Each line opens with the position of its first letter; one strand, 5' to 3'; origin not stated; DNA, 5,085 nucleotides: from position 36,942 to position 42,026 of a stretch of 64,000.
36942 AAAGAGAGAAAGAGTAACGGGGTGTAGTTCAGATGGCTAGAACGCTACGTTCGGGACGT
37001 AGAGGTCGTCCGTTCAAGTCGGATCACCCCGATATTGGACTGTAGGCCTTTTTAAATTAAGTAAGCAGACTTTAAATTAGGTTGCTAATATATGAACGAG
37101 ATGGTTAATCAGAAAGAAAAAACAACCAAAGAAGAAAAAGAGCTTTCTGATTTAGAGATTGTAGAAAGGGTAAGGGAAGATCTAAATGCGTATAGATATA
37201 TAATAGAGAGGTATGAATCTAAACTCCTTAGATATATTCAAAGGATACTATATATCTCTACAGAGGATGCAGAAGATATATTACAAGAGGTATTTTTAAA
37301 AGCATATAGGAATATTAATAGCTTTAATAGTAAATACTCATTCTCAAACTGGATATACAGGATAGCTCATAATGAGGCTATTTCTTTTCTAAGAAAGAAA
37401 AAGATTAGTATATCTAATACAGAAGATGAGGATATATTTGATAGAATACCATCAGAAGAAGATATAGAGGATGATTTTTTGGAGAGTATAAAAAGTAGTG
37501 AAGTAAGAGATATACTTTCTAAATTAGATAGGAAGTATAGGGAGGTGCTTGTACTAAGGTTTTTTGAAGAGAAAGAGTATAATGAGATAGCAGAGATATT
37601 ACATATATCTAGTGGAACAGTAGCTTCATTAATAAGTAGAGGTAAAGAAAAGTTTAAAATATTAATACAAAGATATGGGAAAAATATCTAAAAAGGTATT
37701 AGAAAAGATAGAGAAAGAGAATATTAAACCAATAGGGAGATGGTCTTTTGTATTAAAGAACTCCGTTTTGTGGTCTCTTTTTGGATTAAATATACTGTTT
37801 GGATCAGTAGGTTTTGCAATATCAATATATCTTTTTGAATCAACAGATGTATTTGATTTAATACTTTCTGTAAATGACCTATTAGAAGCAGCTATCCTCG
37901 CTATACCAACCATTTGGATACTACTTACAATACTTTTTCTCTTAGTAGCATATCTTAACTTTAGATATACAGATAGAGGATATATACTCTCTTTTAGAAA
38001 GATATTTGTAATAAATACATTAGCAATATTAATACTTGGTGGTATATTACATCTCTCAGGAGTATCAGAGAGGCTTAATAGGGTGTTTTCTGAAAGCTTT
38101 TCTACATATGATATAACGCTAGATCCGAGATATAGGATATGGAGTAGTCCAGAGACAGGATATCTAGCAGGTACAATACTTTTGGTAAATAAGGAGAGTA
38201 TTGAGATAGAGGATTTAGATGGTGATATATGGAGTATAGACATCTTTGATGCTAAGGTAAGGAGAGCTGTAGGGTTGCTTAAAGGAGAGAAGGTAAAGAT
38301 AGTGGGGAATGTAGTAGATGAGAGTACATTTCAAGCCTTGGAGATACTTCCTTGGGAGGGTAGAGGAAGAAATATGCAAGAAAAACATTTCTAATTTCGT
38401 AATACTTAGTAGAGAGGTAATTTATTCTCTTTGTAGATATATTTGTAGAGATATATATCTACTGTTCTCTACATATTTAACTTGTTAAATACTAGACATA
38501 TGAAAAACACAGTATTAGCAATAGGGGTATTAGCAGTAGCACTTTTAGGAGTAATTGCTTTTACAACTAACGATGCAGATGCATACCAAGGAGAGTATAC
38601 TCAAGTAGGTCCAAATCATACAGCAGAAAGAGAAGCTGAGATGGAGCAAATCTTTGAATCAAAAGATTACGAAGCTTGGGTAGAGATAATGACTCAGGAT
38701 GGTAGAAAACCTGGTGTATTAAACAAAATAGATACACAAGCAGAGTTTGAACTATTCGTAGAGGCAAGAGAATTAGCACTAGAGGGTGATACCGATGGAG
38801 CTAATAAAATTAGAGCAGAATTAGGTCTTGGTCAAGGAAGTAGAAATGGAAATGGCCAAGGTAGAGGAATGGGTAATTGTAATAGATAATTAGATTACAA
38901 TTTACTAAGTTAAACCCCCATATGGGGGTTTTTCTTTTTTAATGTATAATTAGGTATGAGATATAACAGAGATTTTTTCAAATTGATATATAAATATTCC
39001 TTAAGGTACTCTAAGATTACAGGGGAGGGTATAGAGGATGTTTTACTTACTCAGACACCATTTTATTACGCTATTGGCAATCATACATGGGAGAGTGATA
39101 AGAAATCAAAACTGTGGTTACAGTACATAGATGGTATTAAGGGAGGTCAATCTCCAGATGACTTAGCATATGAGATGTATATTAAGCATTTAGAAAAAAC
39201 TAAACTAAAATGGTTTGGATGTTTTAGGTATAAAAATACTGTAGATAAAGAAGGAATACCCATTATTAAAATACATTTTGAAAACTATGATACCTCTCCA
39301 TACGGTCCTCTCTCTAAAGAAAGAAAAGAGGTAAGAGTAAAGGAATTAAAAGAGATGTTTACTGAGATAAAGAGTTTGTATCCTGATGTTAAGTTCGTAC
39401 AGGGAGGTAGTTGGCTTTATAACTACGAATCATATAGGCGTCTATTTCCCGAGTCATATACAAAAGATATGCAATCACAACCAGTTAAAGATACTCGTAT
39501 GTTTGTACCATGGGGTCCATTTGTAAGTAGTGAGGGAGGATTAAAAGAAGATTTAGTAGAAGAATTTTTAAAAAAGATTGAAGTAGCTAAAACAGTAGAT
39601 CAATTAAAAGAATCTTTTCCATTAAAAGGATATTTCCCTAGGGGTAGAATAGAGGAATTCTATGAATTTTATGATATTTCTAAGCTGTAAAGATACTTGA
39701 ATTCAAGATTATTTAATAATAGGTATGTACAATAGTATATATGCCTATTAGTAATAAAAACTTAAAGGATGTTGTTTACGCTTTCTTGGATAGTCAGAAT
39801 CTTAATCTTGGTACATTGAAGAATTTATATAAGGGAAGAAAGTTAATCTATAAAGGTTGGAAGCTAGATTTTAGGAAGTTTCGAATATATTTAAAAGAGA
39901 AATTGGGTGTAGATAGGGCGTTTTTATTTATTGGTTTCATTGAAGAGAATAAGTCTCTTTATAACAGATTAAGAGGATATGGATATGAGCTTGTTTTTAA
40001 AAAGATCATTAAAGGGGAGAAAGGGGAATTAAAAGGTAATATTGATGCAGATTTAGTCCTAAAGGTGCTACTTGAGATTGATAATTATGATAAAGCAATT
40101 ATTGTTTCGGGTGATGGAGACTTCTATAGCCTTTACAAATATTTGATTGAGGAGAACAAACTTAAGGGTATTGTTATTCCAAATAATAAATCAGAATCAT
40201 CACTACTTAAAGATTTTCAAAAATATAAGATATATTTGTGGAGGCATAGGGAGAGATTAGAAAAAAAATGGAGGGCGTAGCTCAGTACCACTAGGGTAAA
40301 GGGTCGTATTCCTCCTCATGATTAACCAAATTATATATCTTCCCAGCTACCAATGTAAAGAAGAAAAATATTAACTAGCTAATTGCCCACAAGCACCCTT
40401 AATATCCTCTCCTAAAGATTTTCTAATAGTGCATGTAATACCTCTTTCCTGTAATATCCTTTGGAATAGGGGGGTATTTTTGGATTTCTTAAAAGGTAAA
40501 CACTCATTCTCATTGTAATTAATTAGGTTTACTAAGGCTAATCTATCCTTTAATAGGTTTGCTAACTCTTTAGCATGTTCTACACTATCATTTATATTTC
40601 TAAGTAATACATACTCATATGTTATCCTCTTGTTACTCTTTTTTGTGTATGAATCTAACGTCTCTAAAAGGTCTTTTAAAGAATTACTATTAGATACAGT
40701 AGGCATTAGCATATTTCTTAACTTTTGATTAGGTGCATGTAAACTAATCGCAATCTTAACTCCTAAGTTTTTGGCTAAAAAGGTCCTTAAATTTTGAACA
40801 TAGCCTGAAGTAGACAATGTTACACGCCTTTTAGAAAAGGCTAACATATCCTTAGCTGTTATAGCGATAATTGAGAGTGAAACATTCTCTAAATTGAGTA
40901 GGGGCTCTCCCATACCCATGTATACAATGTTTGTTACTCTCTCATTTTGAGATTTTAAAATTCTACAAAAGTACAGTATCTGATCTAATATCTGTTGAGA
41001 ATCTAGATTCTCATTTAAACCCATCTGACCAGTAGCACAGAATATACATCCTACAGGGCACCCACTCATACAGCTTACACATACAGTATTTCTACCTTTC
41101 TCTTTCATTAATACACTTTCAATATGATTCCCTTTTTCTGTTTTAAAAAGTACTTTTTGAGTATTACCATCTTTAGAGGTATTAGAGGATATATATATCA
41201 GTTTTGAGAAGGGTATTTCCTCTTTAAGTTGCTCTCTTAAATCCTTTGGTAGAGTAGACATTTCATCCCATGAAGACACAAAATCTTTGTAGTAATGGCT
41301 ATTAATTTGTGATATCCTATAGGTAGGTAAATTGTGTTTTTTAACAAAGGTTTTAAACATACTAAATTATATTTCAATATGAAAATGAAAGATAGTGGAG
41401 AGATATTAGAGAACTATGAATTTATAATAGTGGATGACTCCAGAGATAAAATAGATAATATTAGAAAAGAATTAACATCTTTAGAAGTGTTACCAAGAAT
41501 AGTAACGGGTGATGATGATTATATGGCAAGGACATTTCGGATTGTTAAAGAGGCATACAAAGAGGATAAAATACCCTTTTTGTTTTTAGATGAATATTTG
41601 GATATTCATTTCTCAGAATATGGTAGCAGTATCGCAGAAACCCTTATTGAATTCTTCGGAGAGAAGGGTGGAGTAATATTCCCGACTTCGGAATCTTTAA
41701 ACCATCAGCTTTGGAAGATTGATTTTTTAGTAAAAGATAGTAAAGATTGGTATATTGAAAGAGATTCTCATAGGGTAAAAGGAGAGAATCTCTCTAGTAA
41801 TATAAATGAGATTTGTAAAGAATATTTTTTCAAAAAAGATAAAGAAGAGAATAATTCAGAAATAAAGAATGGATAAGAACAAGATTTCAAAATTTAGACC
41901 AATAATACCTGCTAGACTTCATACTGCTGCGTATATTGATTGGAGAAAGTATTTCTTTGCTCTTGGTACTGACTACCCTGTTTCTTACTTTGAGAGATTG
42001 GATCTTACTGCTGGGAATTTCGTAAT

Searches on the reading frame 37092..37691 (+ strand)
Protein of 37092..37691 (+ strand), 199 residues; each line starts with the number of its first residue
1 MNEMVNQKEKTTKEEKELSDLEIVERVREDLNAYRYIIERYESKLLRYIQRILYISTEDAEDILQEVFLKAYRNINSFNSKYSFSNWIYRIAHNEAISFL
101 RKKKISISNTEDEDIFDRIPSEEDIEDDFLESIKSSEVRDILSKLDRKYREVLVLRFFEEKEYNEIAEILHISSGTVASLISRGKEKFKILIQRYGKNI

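Call 7: search_protein_families(library=pfam, proteins=[window:37092-37691:+], max_evalue=0.001)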
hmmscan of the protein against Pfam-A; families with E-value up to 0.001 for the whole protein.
window:37092-37691:+ (199 aa): 3 families
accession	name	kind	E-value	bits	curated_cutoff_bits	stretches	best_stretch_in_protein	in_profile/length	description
PF04542.20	Sigma70_r2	-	4.8e-18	65.2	24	1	37-104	1-69/71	Sigma-70 region 2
PF08281.18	Sigma70_r4_2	-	3.2e-16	59.1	25.7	1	137-187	3-53/54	Sigma-70, region 4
PF04545.22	Sigma70_r4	-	2.6e-11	43.3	24.1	1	142-187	2-47/50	Sigma-70, region 4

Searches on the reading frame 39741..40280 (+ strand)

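Call 3: search_protein_families(library=pfam, proteins=[window:39741-40280:+], max_evalue=0.01)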
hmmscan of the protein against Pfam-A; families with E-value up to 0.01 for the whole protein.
window:39741-40280:+ (179 aa): 1 family
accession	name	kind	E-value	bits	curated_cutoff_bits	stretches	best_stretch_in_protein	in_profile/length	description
PF01936.24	NYN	-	5.7e-12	46.8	24.2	1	26-157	16-136/145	NYN domain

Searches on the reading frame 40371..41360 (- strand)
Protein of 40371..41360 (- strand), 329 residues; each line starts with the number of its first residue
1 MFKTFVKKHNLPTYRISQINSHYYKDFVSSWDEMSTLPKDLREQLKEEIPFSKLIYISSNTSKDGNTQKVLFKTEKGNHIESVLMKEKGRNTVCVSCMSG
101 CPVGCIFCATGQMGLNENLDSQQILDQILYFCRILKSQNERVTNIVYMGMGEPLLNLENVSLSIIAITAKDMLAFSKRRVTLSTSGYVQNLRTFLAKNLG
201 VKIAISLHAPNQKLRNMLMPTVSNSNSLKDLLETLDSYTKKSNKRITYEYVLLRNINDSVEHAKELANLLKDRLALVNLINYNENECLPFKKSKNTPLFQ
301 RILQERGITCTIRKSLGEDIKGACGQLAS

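Call 3: search_protein_families(library=pfam, proteins=[window:40371-41360:-], max_evalue=0.01)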
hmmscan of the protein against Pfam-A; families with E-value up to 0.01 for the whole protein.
window:40371-41360:- (329 aa): 3 families
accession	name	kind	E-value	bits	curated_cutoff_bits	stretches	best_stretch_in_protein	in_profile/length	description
PF04055.27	Radical_SAM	-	1.2e-16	61.8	29.5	1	96-265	2-164/166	Radical SAM superfamily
PF21016.3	RlmN_N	-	5.1e-05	23.4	24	1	3-48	12-57/60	Ribosomal RNA large subunit methyltransferase N-terminal domain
PF19238.5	Radical_SAM_2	-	0.0058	16.8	26.7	1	203-271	80-143/151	Radical SAM-like domain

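Call 4: search_protein_families(library=ncbifam, proteins=[window:40371-41360:-], max_evalue=0.01)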
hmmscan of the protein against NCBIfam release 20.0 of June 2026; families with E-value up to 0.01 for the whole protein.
window:40371-41360:- (329 aa): 16 families
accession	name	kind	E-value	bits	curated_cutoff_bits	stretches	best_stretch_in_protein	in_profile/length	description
TIGR00048.1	rRNA_mod_RlmN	equivalog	8.6e-100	334.1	290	1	3-327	18-342/355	dual-specificity RNA methyltransferase RlmN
NF011031.0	PRK14461.1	equivalog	1.4e-82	277.7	601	1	6-329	22-363/372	ribosomal RNA large subunit methyltransferase N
NF000424.4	CfrAB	exception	5.7e-77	259.4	530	1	3-328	8-337/338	Cfr family 23S rRNA (adenine(2503)-C(8))-methyltransferase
NF008396.0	PRK11194.1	equivalog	1.2e-74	251.4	633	1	4-328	25-354/379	dual-specificity RNA methyltransferase RlmN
NF011024.0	PRK14453.1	equivalog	3.4e-73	246.9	468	1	2-328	11-341/348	23S rRNA (adenine(2503)-C(8))-methyltransferase Cfr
TIGR04432.1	rSAM_Cfr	equivalog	1.8e-72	244.5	550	1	3-327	10-338/341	Cfr family 23S rRNA (adenine(2503)-C(8))-methyltransferase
NF011034.0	PRK14464.1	equivalog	1.1e-52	178.9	422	1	34-327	41-326/348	RNA methyltransferase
NF011040.0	PRK14470.1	equivalog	8.5e-40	137.2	441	1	42-329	48-333/338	ribosomal RNA large subunit methyltransferase N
TIGR02495.1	NrdG2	equivalog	2.6e-07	30.2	131.15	1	94-272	19-182/193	anaerobic ribonucleoside-triphosphate reductase activating protein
TIGR04038.1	tatD_link_rSAM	subfamily_domain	3.4e-06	27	129.7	1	96-267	13-179/192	TatD family nuclease-associated radical SAM protein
TIGR02493.1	PFLA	equivalog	3.8e-06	26.5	231.75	1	94-273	18-186/235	pyruvate formate-lyase-activating protein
TIGR04100.1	rSAM_pair_X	hypoth_equivalog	1.9e-05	24.4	262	1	91-270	8-187/197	TIGR04100 family radical SAM protein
TIGR03821.1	EFP_modif_epmB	equivalog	2.2e-05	23.6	369.3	1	76-270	83-260/321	EF-P beta-lysylation protein EpmB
NF008356.0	PRK11145.1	equivalog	0.00072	18.9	375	1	95-282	24-202/246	pyruvate formate lyase 1-activating protein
TIGR04064.1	rSAM_nif11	equivalog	0.0015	17.4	518.7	1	70-160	57-146/459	nif11-like peptide radical SAM maturase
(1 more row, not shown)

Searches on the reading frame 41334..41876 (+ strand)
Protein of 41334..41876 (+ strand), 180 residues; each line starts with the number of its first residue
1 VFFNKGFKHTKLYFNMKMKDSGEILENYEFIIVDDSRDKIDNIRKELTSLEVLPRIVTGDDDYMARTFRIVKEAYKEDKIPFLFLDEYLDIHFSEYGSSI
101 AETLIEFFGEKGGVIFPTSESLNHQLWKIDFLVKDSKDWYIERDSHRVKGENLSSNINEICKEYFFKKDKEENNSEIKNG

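Call 3: search_protein_families(library=pfam, proteins=[window:41334-41876:+], max_evalue=0.01)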
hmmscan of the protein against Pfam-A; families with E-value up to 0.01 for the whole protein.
window:41334-41876:+ (180 aa): 0 families

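Call 4: search_protein_families(library=ncbifam, proteins=[window:41334-41876:+], max_evalue=0.01)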
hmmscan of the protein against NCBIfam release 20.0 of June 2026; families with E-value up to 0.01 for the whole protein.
window:41334-41876:+ (180 aa): 0 families

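Call 26: find_homologous_proteins(query=window:41379-41876:+, max_evalue=0.001)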
Query window:41379-41876:+ (165 aa): 4 proteins with E <= 0.001 among 46 candidates.
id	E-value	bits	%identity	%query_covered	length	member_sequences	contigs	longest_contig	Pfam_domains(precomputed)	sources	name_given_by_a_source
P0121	5.9e-103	360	100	100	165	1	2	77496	-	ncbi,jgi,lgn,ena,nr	ncbi:MAG: hypothetical protein RBS01_00150 [Candidatus Dojkabacteria bacterium]|jgi:hypothetical pro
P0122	1.1e-82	294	82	99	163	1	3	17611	-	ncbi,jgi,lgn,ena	-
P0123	6.6e-72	259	75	99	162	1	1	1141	-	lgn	-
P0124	7.5e-61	223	66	99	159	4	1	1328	-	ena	-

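Call 27: find_encoding_contigs(protein=P0121, flank=10000, max_places=3)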
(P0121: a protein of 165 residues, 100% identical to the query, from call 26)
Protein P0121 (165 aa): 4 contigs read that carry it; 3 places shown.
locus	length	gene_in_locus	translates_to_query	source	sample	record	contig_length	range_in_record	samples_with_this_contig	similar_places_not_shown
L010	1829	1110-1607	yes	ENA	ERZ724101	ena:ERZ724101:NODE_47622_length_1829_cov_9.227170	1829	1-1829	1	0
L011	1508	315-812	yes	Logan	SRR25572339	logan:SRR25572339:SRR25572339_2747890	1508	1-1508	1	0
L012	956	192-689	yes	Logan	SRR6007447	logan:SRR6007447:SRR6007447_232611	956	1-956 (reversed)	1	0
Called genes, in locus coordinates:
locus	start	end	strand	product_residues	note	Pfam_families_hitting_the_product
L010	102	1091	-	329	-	PF21016:RlmN_N (faint), PF04055:Radical_SAM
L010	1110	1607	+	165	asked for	-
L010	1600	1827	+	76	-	?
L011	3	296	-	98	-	?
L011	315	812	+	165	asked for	-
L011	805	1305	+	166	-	-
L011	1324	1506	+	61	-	?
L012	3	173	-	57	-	?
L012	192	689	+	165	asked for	-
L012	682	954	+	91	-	?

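Call 50: predict_structure(alignment_id=A2)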
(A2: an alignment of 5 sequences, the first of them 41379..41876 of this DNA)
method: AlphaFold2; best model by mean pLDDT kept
length: 165 residues; sequences in the alignment: 5
mean_pLDDT: 58.5   pTM: 0.54
mean pLDDT of the five models: 58.5, 50.2, 46.6, 43.1, 32.8
residues with pLDDT >= 90: 0; 70-90: 7; 50-70: 134; < 50: 24
segments of 3 or more residues with pLDDT < 50: 1-10, 35-38, 78-83
pLDDT, mean of each block of 10 residues (from residue 1): 40 55 64 53 54 59 64 53 55 59 55 67 65 64 69 65 49
secondary structure, 60 per line:
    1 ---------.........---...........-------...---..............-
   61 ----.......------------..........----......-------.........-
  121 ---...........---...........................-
elements in order: E13-18 H22-32 E40-42 H46-59 E65-71 H84-93 E98-103 E111-119 E124-134 H138-164

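Call 56: fold_search(model_id=the predicted structure, library=pdb)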
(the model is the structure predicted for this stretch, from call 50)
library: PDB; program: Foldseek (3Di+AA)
matches with E <= 10: 1306; with E <= 0.001: 1
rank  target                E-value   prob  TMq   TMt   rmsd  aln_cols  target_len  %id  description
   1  1y8c                  6.2e-04  0.63  0.21  0.16  17.8       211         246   11  Crystal structure of a S-adenosylmethionine-dependent methyltransferase from Clostridium acetobutylicum ATCC 824 (released 2004-12-28)
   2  8cgb_A                2.1e-03  0.87  0.33  0.22  12.5       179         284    8  Monkeypox virus VP39 in complex with SAH (released 2023-04-26)
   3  8b07_A                2.2e-03  0.93  0.36  0.25  10.5       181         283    8  Crystal structure of monkeypox virus methyltransferase VP39 in complex with sinefungin (released 2023-04-05)
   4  8cev_A                4.2e-03  0.82  0.33  0.22  13.7       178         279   11  Crystal structure of monkeypox virus methyltransferase VP39 in complex with inhibitor TO1119 (released 2023-04-05)
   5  8ceq_A                4.2e-03  0.77  0.33  0.22  13.8       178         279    9  Crystal structure of monkeypox virus methyltransferase VP39 in complex with inhibitor TO427 (released 2023-04-05)
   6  8cev_B                4.8e-03  0.84  0.35  0.23  12.5       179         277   10  Crystal structure of monkeypox virus methyltransferase VP39 in complex with inhibitor TO1119 (released 2023-04-05)
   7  8oiv_B                4.8e-03  0.84  0.35  0.23  11.4       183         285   10  Monkeypox virus VP39 in complex with SAH and cap0 (released 2023-08-23)
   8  8ces_A                5.5e-03  0.72  0.33  0.22  14.0       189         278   10  Crystal structure of monkeypox virus methyltransferase VP39 in complex with inhibitor TO500 (released 2023-04-05)
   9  8cer_B                8.6e-03  0.69  0.34  0.23  13.6       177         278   11  Crystal structure of monkeypox virus methyltransferase VP39 in complex with inhibitor TO494 (released 2023-04-05)
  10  8ceq_B                1.1e-02  0.60  0.32  0.22  13.7       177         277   10  Crystal structure of monkeypox virus methyltransferase VP39 in complex with inhibitor TO427 (released 2023-04-05)
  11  8at6_C                2.1e-02  0.35  0.27  0.18  10.4       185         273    7  Cryo-EM structure of yeast Elp456 subcomplex (released 2022-12-07)
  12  4kif_B                4.0e-02  0.66  0.32  0.18   6.0       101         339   17  Crystal structure of methyltransferase from Streptomyces hygroscopicus complexed with phenylpyruvic acid (released 2014-05-07)
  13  4m6y_B                4.3e-02  0.63  0.32  0.18   5.7       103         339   16  Mutant structure of methyltransferase from Streptomyces hygroscopicus complexed with S-adenosyl-L-homocysteine and met (released 2014-06-25)
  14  7tqd_A                4.8e-02  0.20  0.26  0.20  11.1       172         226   10  Structure of Enterobacter cloacae Cap2-CdnD02 2:1 complex (released 2023-01-11)
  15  5uxv_A                5.2e-02  0.87  0.30  0.22   5.1        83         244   10  Crystal Structure of Anti-anti-sigma factor PhyR I40V/S51C mutant from Bartonella quintana (released 2018-02-28)
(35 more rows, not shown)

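Call 73: search_protein_families(library=pfam, alignment_id=A1, max_evalue=5)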
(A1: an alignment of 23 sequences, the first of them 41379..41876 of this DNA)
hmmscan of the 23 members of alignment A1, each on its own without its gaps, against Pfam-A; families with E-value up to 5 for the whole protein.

A. member 1, window:41379-41876:+ (165 aa): 0 families

B. families by the number of members that match (of 23 scanned): 9 families
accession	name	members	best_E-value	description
PF20274.4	cREC_REC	3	0.024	Cyclic-phosphate processing Receiver domain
PF15208.11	Rab15_effector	2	0.0057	Rab15 effector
PF13426.13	PAS_9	2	0.085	PAS domain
PF00148.24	Oxidored_nitro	1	0.095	Nitrogenase component 1 type Oxidoreductase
PF18231.7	SerK_C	1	0.14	L-serine kinase SerK, C-terminal domain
PF10743.14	Phage_Cox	1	0.18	Regulatory phage protein cox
PF18391.7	CHIP_TPR_N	1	0.19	CHIP N-terminal tetratricopeptide repeat domain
PF07573.16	AreA_N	1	0.39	Nitrogen regulatory protein AreA N terminus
PF08648.17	SNRNP27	1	2.8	U4/U6.U5 small nuclear ribonucleoproteins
